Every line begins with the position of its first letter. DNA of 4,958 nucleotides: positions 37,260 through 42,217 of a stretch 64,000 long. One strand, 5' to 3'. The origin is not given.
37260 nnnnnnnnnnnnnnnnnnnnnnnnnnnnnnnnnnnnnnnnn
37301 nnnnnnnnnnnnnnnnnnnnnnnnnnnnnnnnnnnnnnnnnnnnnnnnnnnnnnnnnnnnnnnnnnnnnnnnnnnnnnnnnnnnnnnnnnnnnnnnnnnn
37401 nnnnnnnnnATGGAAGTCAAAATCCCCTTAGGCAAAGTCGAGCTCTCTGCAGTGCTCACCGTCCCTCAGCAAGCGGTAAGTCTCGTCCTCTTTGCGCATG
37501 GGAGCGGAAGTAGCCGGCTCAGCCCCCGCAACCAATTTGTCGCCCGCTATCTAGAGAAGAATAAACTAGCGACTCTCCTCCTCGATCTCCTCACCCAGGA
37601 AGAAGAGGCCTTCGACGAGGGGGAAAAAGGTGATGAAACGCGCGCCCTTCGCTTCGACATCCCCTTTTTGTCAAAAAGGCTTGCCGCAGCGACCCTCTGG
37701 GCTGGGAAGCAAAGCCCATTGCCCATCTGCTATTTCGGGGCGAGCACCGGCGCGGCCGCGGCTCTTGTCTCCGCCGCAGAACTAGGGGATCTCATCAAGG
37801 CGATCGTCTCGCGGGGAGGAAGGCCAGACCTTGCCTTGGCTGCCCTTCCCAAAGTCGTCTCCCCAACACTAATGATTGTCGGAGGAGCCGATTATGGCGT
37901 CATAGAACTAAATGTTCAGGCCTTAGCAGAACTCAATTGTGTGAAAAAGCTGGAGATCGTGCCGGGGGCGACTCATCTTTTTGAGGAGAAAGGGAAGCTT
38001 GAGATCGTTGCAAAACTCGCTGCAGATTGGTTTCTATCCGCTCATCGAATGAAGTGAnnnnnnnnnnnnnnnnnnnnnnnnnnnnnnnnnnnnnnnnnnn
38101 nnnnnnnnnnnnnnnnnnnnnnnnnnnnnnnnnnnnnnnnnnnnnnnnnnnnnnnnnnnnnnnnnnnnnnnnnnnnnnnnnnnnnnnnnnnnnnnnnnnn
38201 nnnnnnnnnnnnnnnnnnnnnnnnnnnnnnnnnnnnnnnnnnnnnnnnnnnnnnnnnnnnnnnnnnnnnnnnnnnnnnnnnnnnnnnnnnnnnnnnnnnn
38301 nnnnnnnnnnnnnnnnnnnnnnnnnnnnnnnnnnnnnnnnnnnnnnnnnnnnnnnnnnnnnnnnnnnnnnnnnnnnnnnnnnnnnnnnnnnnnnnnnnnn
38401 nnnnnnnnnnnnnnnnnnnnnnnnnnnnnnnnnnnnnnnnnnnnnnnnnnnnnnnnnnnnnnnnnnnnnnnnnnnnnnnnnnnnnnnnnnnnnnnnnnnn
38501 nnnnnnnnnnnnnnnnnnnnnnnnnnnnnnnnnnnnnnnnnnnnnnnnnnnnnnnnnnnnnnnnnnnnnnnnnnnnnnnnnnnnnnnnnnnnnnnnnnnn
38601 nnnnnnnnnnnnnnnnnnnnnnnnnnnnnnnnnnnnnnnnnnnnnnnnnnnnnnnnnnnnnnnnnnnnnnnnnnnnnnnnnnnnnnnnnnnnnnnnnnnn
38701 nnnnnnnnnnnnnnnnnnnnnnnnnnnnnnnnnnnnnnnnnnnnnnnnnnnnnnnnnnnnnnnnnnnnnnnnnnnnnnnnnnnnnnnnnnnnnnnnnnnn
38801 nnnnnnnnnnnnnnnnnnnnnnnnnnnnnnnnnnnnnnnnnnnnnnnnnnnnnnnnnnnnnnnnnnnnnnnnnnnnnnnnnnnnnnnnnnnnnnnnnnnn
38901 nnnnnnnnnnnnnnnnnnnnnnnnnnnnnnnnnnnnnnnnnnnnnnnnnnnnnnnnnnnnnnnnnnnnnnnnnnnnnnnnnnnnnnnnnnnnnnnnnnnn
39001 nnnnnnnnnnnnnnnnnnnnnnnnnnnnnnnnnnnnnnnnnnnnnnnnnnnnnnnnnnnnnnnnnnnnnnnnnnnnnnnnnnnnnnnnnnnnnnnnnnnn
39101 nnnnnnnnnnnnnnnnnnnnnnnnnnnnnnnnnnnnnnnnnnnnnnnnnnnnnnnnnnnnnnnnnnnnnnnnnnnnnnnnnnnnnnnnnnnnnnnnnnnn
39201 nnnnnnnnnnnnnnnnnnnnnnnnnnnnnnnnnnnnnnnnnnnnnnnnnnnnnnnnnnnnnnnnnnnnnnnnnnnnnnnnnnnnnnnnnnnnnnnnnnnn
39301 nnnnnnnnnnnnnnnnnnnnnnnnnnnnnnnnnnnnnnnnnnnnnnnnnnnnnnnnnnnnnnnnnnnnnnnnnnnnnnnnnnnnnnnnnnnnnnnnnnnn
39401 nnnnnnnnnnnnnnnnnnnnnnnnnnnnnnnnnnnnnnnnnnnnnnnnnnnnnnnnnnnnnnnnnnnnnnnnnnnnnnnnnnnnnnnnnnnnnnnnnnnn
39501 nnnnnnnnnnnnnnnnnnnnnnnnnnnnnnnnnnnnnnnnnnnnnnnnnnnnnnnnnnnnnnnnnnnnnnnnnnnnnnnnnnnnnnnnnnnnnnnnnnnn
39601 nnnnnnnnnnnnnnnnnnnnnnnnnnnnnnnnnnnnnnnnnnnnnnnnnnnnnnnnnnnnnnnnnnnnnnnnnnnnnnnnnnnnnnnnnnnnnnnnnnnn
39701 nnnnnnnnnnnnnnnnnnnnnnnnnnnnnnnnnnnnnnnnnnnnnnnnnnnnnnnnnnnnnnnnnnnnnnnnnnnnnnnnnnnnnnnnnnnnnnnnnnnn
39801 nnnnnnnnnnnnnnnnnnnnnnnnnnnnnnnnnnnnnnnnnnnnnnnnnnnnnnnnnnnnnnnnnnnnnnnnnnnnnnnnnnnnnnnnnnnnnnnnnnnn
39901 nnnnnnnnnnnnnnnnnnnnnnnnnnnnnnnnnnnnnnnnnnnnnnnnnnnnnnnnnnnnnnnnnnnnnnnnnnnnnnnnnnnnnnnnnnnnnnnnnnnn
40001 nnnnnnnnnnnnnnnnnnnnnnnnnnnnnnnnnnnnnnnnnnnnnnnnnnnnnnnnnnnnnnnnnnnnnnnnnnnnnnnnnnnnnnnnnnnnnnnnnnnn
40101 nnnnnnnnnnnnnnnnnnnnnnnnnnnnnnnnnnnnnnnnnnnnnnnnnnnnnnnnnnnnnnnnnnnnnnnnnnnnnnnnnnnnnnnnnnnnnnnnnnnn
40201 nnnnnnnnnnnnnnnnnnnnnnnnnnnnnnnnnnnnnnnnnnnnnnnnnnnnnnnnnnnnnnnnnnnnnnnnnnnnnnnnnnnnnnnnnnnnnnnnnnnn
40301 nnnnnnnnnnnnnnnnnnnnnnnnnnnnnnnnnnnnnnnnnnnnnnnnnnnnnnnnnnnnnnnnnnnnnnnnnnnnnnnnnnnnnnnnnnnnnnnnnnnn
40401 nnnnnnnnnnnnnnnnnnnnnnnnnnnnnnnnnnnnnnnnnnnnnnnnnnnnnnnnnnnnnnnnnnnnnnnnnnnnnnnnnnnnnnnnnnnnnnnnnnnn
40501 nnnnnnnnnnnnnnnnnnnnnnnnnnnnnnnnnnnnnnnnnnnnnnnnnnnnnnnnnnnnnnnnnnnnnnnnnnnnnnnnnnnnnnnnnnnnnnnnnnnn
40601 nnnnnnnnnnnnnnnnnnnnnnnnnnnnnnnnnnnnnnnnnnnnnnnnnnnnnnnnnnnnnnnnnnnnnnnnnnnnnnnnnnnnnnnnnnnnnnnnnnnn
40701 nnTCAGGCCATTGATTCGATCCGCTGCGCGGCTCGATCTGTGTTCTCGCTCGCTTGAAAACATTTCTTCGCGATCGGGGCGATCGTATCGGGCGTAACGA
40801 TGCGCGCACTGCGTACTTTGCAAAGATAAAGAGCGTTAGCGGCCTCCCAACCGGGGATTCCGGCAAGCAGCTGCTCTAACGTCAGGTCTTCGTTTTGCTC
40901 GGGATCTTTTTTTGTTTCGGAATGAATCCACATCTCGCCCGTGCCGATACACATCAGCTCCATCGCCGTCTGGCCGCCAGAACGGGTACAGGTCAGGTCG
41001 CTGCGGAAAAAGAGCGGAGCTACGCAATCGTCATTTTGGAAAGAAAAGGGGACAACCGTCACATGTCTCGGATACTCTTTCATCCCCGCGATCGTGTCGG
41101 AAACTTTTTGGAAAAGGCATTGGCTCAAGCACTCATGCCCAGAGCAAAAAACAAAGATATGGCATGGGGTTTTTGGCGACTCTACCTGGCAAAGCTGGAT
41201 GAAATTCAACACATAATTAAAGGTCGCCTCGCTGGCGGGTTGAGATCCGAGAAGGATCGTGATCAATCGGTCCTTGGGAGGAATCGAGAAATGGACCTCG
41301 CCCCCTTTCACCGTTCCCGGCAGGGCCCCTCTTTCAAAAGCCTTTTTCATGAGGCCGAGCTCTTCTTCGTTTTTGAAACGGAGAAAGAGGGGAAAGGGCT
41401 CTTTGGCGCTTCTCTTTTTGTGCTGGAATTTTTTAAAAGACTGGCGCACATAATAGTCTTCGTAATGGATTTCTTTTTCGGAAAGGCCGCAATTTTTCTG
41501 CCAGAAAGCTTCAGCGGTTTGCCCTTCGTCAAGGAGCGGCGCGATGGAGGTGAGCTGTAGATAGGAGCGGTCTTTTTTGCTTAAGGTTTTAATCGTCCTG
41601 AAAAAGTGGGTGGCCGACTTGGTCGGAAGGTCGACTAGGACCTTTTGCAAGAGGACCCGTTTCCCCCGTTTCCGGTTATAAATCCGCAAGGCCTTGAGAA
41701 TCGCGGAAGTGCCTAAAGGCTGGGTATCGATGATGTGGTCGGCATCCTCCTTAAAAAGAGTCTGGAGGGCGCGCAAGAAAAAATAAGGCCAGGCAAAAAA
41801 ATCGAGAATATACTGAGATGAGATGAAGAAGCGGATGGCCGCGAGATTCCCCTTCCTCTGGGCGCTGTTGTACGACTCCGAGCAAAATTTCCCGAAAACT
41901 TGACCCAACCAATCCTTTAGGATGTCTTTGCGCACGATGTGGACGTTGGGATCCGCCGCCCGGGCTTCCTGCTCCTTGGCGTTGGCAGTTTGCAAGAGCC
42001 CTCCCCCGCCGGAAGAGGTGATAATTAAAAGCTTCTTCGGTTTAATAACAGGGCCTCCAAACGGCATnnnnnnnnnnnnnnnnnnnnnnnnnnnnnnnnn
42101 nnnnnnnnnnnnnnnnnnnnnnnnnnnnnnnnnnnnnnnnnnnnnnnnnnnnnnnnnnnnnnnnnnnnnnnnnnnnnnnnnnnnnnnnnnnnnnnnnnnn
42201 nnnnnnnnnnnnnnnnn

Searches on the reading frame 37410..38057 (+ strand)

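Call 20: search_protein_families(library=pfam, proteins=[window:37410-38057:+], max_evalue=0.01)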
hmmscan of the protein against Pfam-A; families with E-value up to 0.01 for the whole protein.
window:37410-38057:+ (215 aa): 3 families
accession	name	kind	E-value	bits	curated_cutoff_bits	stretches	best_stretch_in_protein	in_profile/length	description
PF01738.24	DLH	-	0.00031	20.8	21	1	102-200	95-198/217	Dienelactone hydrolase family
PF12697.13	Abhydrolase_6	-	0.0045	18.1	26.3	0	26-122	1-83/217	Alpha/beta hydrolase family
PF20408.4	Abhydrolase_11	-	0.0067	16.6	27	0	25-194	4-170/193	Alpha/beta hydrolase domain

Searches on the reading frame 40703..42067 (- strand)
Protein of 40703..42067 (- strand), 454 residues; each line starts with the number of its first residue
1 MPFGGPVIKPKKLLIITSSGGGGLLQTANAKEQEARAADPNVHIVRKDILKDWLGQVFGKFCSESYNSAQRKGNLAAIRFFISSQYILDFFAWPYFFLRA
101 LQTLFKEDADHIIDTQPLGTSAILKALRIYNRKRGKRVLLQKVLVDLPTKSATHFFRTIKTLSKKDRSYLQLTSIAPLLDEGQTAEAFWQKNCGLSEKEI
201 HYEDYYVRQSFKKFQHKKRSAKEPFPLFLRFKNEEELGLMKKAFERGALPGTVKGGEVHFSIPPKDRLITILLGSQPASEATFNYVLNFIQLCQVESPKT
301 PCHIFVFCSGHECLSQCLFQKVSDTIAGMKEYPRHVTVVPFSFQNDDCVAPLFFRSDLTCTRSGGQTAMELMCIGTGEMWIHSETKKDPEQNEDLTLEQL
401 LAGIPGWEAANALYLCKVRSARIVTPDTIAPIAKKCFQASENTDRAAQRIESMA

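Call 27: find_encoding_contigs(protein=window:40703-42067:-, flank=10000, max_places=5)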
Protein window:40703-42067:- (454 aa): 2 contigs read that carry it; 2 places shown.
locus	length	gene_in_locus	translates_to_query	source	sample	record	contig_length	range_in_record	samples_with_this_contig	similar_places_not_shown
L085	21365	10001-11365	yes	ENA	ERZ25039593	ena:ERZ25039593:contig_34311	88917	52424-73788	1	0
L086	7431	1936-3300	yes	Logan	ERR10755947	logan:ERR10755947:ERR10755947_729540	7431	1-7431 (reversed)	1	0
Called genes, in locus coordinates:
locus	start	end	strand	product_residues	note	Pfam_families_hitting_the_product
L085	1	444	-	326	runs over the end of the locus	-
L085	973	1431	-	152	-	-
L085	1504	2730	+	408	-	PF07592:DDE_Tnp_ISAZ013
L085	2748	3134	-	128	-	-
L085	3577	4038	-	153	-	PF00118:Cpn60_TCP1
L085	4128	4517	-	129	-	PF00118:Cpn60_TCP1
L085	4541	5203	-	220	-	PF00118:Cpn60_TCP1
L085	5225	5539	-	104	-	PF00166:Cpn10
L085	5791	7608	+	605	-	PF08439:Peptidase_M3_N, PF01432:Peptidase_M3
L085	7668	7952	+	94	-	PF00381:PTS-HPr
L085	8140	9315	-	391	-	PF05394:AvrB_AvrC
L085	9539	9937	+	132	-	PF08570:DUF1761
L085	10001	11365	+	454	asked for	-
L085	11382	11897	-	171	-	PF26330:DUF8085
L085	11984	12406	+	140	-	PF13673:Acetyltransf_10, PF00583:Acetyltransf_1, PF13508:Acetyltransf_7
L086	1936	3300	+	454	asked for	-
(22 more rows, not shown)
